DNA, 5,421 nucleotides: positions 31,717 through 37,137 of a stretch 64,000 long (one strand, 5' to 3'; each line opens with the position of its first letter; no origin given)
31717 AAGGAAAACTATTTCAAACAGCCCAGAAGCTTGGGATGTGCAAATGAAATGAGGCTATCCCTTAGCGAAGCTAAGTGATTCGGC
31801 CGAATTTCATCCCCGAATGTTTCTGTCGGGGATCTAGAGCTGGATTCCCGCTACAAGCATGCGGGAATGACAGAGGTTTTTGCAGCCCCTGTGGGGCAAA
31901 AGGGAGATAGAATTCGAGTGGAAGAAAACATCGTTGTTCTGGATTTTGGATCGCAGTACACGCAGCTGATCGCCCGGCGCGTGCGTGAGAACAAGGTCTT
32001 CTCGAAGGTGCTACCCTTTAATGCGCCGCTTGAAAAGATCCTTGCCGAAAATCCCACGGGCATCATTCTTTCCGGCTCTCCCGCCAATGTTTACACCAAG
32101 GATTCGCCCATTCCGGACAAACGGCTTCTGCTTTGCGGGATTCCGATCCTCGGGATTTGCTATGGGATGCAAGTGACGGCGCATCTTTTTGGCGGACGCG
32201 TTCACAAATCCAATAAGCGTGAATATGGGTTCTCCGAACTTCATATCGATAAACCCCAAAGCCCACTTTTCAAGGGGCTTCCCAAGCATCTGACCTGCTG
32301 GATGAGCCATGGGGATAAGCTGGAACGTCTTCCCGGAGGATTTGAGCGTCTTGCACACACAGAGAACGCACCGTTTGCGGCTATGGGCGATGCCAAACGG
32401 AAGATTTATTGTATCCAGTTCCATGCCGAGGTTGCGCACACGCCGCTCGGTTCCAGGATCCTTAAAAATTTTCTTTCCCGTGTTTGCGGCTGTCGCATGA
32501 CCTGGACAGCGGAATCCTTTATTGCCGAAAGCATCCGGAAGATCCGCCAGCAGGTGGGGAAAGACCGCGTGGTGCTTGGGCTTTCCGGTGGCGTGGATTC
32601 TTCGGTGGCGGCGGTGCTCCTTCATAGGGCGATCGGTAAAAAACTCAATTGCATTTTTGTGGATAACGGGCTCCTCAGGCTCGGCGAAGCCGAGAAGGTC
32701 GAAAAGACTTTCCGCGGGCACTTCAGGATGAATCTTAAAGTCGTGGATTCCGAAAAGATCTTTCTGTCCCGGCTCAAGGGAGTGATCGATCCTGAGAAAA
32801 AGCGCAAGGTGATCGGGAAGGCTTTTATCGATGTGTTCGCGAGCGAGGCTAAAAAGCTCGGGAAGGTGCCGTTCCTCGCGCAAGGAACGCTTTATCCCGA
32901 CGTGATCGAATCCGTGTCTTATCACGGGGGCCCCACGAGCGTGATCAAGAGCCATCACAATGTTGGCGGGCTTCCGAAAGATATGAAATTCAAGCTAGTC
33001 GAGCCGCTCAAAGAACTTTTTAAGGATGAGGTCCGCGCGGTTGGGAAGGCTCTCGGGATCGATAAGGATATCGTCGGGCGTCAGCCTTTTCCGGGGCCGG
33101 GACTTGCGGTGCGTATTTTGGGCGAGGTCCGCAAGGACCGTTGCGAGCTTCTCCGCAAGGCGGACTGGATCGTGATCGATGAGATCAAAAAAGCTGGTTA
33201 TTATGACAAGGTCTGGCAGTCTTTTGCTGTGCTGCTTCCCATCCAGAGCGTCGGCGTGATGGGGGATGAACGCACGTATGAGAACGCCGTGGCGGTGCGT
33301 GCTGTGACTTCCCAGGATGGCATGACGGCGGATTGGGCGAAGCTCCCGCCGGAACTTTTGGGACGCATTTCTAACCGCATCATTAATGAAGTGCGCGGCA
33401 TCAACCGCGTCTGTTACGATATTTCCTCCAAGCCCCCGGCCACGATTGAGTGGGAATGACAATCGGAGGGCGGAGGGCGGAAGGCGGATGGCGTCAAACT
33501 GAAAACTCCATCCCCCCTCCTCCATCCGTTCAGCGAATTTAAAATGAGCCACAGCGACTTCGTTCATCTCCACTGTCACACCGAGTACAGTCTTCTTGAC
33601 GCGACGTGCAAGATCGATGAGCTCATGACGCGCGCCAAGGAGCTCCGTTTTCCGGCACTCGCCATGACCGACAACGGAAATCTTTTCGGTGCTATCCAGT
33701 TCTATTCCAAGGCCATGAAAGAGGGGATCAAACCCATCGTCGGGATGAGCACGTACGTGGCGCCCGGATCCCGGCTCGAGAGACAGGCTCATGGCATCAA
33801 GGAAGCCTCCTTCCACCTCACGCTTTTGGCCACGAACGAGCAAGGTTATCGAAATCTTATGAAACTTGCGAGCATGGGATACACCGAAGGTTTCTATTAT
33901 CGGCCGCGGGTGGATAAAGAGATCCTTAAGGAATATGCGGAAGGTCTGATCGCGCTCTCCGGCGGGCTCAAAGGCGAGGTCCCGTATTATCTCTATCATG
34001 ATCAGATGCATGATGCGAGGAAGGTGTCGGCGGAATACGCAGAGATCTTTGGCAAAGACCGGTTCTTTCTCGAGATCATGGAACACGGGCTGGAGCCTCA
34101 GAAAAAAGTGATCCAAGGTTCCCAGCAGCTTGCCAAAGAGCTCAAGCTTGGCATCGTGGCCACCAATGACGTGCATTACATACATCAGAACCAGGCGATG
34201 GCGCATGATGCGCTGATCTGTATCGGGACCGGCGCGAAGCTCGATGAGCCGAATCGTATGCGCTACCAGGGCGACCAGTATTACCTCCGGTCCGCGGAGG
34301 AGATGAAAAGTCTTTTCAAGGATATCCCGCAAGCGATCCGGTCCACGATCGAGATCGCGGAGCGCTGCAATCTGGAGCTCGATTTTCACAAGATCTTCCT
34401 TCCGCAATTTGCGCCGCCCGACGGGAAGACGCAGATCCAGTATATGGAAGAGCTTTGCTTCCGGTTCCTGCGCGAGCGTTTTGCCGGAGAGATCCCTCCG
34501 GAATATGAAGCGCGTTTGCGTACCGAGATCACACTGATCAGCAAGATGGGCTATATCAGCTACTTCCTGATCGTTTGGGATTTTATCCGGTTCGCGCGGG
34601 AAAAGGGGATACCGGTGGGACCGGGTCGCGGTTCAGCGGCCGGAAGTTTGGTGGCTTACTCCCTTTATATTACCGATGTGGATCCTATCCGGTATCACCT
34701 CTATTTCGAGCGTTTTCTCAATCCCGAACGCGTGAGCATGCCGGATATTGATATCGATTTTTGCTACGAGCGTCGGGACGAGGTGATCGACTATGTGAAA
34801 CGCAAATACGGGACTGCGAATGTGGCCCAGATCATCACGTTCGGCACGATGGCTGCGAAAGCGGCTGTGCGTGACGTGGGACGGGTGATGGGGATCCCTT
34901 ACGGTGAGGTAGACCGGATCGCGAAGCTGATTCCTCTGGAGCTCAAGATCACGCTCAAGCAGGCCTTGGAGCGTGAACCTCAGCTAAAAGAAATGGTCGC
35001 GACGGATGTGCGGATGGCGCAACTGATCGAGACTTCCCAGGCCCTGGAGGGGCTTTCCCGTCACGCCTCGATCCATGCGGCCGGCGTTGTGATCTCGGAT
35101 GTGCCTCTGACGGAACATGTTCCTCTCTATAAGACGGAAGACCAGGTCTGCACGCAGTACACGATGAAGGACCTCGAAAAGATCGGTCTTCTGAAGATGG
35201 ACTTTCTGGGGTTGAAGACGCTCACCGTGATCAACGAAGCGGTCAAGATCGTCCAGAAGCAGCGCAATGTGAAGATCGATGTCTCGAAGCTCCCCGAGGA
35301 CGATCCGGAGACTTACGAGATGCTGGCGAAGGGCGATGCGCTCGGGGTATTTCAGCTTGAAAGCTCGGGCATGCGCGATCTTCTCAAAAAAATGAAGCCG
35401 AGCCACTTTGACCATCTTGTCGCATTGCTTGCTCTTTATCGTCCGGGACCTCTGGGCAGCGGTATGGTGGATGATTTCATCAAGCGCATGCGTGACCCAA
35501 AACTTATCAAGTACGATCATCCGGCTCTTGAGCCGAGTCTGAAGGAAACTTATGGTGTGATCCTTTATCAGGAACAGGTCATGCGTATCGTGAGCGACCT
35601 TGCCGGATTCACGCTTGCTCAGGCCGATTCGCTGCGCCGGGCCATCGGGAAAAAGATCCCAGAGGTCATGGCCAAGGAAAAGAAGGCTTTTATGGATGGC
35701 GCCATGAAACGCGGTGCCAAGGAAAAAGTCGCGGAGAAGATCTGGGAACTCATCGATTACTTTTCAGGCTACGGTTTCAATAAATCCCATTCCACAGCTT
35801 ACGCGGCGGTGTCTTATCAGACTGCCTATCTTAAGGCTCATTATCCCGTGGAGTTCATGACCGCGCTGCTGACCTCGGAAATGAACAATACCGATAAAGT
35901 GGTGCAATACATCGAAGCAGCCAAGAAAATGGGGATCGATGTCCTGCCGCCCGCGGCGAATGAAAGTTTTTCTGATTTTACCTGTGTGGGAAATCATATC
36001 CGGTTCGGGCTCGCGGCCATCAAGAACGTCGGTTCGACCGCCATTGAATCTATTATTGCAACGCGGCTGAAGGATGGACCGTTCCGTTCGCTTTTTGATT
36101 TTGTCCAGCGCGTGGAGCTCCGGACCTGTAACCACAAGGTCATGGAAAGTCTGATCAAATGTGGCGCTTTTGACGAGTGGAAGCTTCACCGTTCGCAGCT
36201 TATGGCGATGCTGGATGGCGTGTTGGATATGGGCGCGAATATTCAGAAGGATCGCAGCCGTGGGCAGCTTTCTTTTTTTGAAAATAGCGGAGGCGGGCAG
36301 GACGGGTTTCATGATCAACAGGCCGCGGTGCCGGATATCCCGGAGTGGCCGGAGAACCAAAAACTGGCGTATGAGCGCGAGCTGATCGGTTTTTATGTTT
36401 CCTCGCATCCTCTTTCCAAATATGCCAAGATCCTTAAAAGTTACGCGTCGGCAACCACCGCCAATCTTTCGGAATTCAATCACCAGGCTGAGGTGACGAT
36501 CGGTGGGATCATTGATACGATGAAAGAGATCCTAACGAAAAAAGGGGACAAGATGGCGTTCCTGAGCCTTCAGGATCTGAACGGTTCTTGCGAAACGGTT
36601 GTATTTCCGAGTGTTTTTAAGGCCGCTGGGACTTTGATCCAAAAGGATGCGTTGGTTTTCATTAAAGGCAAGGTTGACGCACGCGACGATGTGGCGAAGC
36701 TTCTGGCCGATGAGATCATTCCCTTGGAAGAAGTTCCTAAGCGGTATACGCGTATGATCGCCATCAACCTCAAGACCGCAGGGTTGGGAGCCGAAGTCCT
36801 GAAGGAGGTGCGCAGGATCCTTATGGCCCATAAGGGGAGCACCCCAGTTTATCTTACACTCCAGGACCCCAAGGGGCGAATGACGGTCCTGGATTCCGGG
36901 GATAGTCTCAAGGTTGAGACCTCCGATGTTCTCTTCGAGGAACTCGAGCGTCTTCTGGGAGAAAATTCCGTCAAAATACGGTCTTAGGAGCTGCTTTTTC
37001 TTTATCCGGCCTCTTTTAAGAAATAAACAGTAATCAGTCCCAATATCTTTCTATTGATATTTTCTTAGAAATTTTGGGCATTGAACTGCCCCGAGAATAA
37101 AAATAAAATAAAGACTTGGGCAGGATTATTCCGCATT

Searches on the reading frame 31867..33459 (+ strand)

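Call 80: search_protein_families(library=pfam, proteins=[window:31867-33459:+], max_evalue=1e-8)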
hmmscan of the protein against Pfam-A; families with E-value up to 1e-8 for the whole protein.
window:31867-33459:+ (530 aa): 3 families
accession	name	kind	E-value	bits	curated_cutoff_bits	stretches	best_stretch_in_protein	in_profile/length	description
PF00958.27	GMP_synt_C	-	3.2e-46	155.7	27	1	438-529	1-92/92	GMP synthase C terminal domain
PF00117.34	GATase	-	1.2e-42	146.1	22.8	1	23-204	1-188/190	Glutamine amidotransferase class-I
PF02540.23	NAD_synthase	-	5e-10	39.4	21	0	220-259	6-45/242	NAD synthase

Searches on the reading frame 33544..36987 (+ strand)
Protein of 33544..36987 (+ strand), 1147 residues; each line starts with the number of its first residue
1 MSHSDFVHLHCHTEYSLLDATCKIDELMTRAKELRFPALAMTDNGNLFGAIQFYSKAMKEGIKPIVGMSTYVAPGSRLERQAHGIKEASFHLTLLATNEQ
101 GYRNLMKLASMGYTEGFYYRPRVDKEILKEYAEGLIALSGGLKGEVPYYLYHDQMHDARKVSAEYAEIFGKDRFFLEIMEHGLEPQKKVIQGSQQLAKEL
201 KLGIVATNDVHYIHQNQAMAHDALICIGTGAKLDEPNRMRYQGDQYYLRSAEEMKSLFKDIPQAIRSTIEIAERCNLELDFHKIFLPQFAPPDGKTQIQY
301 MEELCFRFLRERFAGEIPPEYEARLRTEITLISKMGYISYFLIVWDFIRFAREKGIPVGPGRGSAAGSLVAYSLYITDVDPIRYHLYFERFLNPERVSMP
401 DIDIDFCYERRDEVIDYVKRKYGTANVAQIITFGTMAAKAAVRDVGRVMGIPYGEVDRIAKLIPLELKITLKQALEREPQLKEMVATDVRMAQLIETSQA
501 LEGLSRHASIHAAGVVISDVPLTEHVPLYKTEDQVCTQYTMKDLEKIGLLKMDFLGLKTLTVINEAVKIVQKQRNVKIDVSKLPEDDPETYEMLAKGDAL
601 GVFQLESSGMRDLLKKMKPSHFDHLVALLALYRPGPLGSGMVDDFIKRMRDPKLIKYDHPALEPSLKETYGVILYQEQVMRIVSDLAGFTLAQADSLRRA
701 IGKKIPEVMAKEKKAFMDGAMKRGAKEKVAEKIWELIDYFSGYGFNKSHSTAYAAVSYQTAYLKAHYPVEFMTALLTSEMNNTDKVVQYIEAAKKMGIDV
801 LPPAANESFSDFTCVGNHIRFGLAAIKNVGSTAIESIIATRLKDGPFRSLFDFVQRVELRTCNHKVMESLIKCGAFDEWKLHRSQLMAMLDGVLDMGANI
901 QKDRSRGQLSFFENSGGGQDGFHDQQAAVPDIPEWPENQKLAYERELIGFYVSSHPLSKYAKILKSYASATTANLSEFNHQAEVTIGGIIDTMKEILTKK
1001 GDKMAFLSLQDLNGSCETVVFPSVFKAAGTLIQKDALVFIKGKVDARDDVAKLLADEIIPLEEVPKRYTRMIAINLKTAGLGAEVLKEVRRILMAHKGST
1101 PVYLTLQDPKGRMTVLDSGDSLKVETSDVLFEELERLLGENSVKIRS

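Call 80: search_protein_families(library=pfam, proteins=[window:33544-36987:+], max_evalue=1e-8)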
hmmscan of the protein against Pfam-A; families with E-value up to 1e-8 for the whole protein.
window:33544-36987:+ (1147 aa): 5 families
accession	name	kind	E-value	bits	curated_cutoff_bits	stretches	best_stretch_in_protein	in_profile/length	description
PF07733.18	DNA_pol3_alpha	-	1e-108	363.3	23.9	1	299-556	1-260/260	Bacterial DNA polymerase III alpha NTPase domain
PF17657.6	DNA_pol3_finger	-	1.3e-64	217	22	1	559-723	1-165/166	Bacterial DNA polymerase III alpha subunit finger domain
PF02811.25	PHP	-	1.3e-58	198.4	26.4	1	8-181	1-164/164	PHP domain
PF14579.12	HHH_6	-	2.5e-29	101.8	25.6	1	797-886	1-90/90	Helix-hairpin-helix motif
PF01336.31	tRNA_anti-codon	-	2.9e-11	43.6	27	1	984-1061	1-75/75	OB-fold nucleic acid binding domain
